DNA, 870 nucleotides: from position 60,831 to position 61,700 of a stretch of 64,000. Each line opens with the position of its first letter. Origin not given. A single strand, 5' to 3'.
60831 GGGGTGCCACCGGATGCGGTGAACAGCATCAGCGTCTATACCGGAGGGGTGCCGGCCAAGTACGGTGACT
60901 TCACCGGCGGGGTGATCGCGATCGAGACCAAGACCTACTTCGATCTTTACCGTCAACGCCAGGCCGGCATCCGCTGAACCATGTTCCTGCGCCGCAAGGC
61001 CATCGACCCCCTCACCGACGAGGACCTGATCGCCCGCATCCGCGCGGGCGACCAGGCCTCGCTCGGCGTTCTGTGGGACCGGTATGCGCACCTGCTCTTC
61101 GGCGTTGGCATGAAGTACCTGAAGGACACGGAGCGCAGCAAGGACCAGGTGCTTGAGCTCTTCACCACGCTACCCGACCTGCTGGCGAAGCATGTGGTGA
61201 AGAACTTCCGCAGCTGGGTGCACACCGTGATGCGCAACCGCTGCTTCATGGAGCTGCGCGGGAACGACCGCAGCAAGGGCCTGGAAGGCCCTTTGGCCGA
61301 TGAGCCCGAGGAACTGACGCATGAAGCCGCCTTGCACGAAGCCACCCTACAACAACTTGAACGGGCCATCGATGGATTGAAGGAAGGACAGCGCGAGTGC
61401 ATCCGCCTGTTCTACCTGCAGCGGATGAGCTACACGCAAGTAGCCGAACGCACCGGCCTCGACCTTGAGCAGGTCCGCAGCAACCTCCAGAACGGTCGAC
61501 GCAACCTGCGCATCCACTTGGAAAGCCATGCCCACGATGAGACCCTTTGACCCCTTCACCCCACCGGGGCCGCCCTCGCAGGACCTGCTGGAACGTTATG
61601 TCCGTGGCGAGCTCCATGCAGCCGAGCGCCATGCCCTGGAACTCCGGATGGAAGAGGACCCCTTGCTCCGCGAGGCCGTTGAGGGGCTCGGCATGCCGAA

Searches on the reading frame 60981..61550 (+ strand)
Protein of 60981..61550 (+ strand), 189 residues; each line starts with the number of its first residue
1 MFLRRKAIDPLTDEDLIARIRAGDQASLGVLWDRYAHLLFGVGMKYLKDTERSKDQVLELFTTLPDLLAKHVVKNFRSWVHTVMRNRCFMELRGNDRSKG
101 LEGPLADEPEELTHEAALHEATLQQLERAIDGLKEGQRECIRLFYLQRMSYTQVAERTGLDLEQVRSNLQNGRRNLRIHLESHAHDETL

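Call 81: find_encoding_contigs(protein=window:60981-61550:+, flank=10000, max_places=3)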
Protein window:60981-61550:+ (189 aa): 23 contigs read that carry it; 3 places shown.
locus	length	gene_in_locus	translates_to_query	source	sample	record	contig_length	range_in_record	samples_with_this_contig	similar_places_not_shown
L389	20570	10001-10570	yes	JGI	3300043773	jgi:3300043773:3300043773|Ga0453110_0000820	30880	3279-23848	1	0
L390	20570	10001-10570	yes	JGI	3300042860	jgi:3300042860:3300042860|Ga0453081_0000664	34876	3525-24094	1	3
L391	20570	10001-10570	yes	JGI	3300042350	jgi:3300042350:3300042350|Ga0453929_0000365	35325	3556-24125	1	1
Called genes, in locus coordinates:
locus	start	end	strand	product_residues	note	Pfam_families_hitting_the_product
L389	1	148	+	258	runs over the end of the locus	PF01255:Prenyltransf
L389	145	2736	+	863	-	PF08478:POTRA_1 (faint), PF07244:POTRA, PF08479:POTRA_2 (faint), PF07244:POTRA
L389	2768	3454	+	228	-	PF03938:OmpH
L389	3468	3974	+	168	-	PF03938:OmpH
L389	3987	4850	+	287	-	PF01177:Asp_Glu_race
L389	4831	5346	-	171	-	PF25084:LbH_EIF2B (weak), PF14602:Hexapep_2 (faint), PF25084:LbH_EIF2B (weak), PF00132:Hexapep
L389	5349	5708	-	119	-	PF00403:HMA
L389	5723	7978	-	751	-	PF07715:Plug (weak), PF00593:TonB_dep_Rec_b-barrel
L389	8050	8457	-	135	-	-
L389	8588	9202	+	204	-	PF08712:Nfu_N, PF01106:NifU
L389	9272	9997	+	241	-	PF13620:CarboxypepD_reg, PF13715:CarbopepD_reg_2 (weak)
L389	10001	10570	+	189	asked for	PF04542:Sigma70_r2 (faint), PF08281:Sigma70_r4_2, PF04545:Sigma70_r4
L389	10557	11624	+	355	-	-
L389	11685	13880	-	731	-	PF13428:TPR_14 (faint), PF07676:PD40 (faint), PF13620:CarboxypepD_reg, PF13715:CarbopepD_reg_2, PF17210:SdrD_B (faint), PF22902:NOMO1-like_9th (faint), PF13620:CarboxypepD_reg (weak), PF00691:OmpA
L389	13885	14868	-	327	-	PF11751:PorP_SprF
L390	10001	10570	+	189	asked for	PF04542:Sigma70_r2 (faint), PF08281:Sigma70_r4_2, PF04545:Sigma70_r4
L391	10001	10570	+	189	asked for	PF04542:Sigma70_r2 (faint), PF08281:Sigma70_r4_2, PF04545:Sigma70_r4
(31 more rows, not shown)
